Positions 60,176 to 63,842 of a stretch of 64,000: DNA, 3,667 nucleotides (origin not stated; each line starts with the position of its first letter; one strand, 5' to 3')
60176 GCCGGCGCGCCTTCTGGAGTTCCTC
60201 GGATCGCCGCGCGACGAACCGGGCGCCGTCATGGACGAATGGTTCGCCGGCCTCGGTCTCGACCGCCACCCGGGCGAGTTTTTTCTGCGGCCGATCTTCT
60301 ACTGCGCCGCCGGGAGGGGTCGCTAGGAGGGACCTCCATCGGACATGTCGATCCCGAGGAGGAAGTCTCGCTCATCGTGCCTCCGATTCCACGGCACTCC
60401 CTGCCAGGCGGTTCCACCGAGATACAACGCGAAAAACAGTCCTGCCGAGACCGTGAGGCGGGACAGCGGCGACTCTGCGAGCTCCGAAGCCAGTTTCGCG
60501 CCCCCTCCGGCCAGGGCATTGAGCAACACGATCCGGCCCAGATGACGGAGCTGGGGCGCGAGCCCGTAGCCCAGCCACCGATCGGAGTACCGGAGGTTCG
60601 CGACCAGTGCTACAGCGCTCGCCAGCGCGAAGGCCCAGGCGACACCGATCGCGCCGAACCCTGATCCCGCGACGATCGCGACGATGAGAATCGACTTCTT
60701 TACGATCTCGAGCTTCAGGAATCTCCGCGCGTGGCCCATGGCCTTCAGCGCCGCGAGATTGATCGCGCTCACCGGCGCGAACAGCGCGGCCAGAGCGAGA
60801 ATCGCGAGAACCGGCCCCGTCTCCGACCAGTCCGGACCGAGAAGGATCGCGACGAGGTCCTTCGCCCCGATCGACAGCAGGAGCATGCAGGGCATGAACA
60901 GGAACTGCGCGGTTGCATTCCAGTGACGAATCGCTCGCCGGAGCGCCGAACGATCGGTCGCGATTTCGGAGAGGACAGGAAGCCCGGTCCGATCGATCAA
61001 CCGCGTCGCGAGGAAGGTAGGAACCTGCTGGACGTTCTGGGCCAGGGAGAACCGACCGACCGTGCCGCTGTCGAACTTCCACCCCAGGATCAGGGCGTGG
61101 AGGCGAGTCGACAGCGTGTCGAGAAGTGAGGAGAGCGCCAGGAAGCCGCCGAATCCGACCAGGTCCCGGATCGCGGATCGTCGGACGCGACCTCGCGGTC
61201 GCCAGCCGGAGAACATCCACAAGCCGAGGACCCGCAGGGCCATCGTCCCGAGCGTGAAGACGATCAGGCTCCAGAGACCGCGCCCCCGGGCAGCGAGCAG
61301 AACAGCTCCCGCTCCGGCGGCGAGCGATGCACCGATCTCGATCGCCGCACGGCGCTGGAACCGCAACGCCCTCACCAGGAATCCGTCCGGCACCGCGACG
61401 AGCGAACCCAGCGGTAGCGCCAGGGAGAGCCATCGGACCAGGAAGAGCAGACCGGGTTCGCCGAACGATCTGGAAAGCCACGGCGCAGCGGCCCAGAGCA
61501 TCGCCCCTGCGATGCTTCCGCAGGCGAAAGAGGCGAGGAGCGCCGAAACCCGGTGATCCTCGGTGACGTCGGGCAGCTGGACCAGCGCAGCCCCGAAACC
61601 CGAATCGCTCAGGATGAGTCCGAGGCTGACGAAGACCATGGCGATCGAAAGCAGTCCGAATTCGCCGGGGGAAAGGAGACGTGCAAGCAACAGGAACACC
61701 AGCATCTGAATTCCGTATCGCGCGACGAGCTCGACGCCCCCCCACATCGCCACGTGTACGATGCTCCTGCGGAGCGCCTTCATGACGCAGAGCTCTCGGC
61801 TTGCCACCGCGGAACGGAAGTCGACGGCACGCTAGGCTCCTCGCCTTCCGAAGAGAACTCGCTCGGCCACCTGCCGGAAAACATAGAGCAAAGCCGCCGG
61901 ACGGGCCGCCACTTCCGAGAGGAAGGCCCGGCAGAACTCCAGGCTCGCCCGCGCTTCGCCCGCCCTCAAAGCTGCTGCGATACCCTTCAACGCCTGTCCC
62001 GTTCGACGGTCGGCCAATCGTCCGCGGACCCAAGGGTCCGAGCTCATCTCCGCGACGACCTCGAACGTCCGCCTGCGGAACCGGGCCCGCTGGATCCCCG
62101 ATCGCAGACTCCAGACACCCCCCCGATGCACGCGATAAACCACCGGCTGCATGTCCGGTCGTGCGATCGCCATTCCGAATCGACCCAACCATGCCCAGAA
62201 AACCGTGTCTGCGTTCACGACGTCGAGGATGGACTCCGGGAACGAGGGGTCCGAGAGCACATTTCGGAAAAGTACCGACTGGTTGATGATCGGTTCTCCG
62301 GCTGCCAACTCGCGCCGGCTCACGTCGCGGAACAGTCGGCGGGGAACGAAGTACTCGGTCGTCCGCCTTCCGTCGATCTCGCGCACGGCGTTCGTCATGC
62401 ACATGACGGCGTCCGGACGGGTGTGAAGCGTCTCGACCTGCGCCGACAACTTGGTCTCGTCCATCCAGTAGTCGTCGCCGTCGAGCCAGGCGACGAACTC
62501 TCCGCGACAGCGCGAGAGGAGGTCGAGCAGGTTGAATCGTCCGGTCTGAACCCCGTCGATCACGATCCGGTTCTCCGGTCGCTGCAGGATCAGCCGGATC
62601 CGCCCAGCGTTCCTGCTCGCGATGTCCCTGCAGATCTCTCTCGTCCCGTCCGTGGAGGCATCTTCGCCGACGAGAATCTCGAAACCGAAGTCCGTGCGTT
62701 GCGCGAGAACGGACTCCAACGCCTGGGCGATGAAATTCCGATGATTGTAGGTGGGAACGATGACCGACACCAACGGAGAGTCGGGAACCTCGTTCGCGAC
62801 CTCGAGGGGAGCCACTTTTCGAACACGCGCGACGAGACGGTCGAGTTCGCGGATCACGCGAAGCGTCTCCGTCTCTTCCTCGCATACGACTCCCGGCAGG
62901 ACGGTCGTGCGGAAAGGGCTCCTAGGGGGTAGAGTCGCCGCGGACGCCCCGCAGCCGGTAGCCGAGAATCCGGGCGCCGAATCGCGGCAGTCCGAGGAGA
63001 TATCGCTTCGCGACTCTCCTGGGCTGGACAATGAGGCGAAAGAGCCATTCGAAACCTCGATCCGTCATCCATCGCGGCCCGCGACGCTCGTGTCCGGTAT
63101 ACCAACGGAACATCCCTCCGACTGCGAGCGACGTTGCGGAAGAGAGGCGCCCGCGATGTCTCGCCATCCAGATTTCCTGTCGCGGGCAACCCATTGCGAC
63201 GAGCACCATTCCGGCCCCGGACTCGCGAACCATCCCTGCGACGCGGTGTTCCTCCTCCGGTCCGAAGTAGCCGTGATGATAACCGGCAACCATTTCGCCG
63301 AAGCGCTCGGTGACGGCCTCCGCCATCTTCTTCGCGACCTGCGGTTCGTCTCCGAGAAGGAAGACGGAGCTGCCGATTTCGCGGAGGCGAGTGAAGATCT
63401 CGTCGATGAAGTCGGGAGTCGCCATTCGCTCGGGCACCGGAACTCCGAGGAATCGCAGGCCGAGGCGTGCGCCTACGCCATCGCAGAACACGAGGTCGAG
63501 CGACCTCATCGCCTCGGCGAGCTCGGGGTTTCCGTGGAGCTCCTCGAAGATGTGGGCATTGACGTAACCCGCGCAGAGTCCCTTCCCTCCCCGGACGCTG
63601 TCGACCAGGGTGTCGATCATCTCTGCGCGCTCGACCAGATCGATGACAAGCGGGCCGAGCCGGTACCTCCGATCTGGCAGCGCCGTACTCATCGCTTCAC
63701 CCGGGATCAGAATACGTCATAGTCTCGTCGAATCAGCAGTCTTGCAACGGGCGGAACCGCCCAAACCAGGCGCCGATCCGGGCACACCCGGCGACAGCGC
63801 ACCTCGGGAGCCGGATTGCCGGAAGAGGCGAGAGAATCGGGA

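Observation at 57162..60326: Translationally coupled sugar-tailoring cassette: DegT aminotransferase, ATP-grasp ligase, FkbM methyltransferase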

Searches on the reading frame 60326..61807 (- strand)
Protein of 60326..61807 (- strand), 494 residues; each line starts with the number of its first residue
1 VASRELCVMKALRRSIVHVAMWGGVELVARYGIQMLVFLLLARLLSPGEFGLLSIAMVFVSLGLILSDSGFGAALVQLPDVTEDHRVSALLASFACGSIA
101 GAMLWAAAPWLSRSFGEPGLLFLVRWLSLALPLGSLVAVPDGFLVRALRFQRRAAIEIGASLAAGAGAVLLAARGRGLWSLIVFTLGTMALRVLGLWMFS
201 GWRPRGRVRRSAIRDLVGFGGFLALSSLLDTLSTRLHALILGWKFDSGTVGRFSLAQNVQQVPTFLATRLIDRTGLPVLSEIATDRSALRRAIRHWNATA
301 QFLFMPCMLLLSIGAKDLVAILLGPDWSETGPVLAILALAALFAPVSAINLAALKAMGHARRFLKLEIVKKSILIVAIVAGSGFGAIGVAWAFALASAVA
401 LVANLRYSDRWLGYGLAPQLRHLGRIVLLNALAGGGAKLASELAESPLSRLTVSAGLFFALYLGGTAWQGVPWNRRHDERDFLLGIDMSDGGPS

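Call 5: search_protein_families(library=pfam, proteins=[window:60326-61807:-], max_evalue=0.01)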
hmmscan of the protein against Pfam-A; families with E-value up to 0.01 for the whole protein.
window:60326-61807:- (494 aa): 2 families
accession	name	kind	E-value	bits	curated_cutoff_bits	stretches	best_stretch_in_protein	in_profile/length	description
PF13440.11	Polysacc_synt_3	-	1.8e-65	221.6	23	1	40-330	1-291/293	Polysaccharide biosynthesis protein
PF01943.22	Polysacc_synt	-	1.8e-30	106.7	28.2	1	29-282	14-273/274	Polysaccharide biosynthesis protein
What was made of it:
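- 60323..61807 (-): Wzx-type MOP flippase, convergent; its stop overlaps the stop of the third gene at CTAG 60323-60326. PF13440 matches at E=2e-65 (call 5).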

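Call 80: search_protein_families(library=ncbifam, proteins=[window:60326-61807:-], max_evalue=0.001)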
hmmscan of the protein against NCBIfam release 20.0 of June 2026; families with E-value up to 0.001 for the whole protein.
window:60326-61807:- (494 aa): 4 families
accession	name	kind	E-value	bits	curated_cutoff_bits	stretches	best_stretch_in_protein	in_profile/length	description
NF058658.1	Oglyco_Wzx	exception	7.3e-53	180.2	720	1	12-423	6-417/478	O-glycosylation flippase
NF007773.0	PRK10459.1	equivalog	1.6e-45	156.1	273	1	11-404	2-398/492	MOP flippase family protein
NF047674.1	TeichurnBiosyTuaB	equivalog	5.9e-34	117.9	580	1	9-439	1-434/469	teichuronic acid biosynthesis protein TuaB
TIGR02900.1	spore_V_B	equivalog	0.00066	18.5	372.3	0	255-405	276-428/488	stage V sporulation protein B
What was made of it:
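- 60323..61807 (-): The best NCBIfam hit is 'O-glycosylation flippase' at 180 bits, sub-threshold (call 80).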

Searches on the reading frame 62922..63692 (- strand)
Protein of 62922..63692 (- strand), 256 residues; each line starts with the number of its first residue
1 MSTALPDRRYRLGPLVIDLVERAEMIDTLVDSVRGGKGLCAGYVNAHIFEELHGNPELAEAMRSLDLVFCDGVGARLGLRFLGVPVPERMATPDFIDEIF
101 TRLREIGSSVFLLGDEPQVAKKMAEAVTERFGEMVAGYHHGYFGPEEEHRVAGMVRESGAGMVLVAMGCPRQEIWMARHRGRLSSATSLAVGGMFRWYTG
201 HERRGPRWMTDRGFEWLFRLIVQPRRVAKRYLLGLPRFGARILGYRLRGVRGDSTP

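Call 5: search_protein_families(library=pfam, proteins=[window:62925-63692:-], max_evalue=0.01)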
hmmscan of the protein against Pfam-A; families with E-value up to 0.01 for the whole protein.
window:62925-63692:- (256 aa): 1 family
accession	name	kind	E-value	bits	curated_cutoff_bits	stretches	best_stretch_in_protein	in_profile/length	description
PF03808.19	Glyco_tran_WecG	-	1.4e-52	178.3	27.4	1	66-231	2-168/168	Glycosyl transferase WecG/TagA/CpsF family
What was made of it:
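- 62922..63692 (-): WecG/TagA/CpsF (GT26) glycosyltransferase. PF03808 matches at E=1e-52 (call 5).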

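Call 80: search_protein_families(library=ncbifam, proteins=[window:62925-63692:-], max_evalue=0.001)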
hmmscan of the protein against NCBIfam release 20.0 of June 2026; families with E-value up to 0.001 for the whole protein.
window:62925-63692:- (256 aa): 4 families
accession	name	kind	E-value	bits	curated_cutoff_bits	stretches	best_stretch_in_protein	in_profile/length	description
TIGR00696.1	wecG_tagA_cpsF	superfamily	5.6e-38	130.4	69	1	63-233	4-175/178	WecB/TagA/CpsF family glycosyltransferase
NF041872.1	EPS_EpsA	equivalog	1.2e-33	116.6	500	1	6-243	14-255/265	exopolysaccharide biosynthesis glycosyltransferase EpsA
NF002980.1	PRK03692.1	equivalog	5.9e-33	114.3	323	1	18-231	13-226/240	lipopolysaccharide N-acetylmannosaminouronosyltransferase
NF041710.1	UDPacetylman_taseTarA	equivalog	1.1e-26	93.8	350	1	45-242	46-240/247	N-acetylglucosaminyldiphosphoundecaprenol N-acetyl-beta-D-mannosaminyltransferase TarA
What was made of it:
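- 62922..63692 (-): TIGR00696 scores 130 bits against a cutoff of 69 (call 80).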

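Call 81: find_encoding_contigs(protein=window:62922-63692:-, flank=10000, max_places=1)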
Protein window:62922-63692:- (256 aa): 1 contig read that carries it; 1 place shown.
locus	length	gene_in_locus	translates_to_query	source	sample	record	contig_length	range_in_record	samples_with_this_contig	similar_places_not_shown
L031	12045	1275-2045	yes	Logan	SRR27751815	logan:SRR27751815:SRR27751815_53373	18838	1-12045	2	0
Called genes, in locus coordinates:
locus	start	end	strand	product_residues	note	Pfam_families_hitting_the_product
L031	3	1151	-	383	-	?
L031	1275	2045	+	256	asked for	PF03808:Glyco_tran_WecG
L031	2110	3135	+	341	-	PF00535:Glycos_transf_2, PF13641:Glyco_tranf_2_3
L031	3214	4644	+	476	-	PF01943:Polysacc_synt, PF13440:Polysacc_synt_3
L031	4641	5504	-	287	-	PF08242:Methyltransf_12 (faint)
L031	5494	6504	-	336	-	-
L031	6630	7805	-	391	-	PF01041:DegT_DnrJ_EryC1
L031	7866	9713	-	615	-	-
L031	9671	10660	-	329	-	PF14378:PAP2_3, PF01569:PAP2 (weak)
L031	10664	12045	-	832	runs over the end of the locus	PF01564:Spermine_synth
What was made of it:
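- Checked: Wzx (60323-61807), GT2 (61832-62857) and WecG/GT26 (62922-63692) lie on the minus strand (calls 5, 80, 81).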

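Call 82: search_protein_families(library=pfam, proteins=[L031:3-1151:-], max_evalue=0.001)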
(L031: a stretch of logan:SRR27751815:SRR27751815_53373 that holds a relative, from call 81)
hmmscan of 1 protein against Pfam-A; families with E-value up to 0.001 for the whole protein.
L031:3-1151:- (383 aa): 1 family
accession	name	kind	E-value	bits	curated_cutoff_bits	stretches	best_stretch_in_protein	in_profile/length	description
PF02397.22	Bac_transf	-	8.6e-24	84.5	27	1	273-383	1-95/179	Bacterial sugar transferase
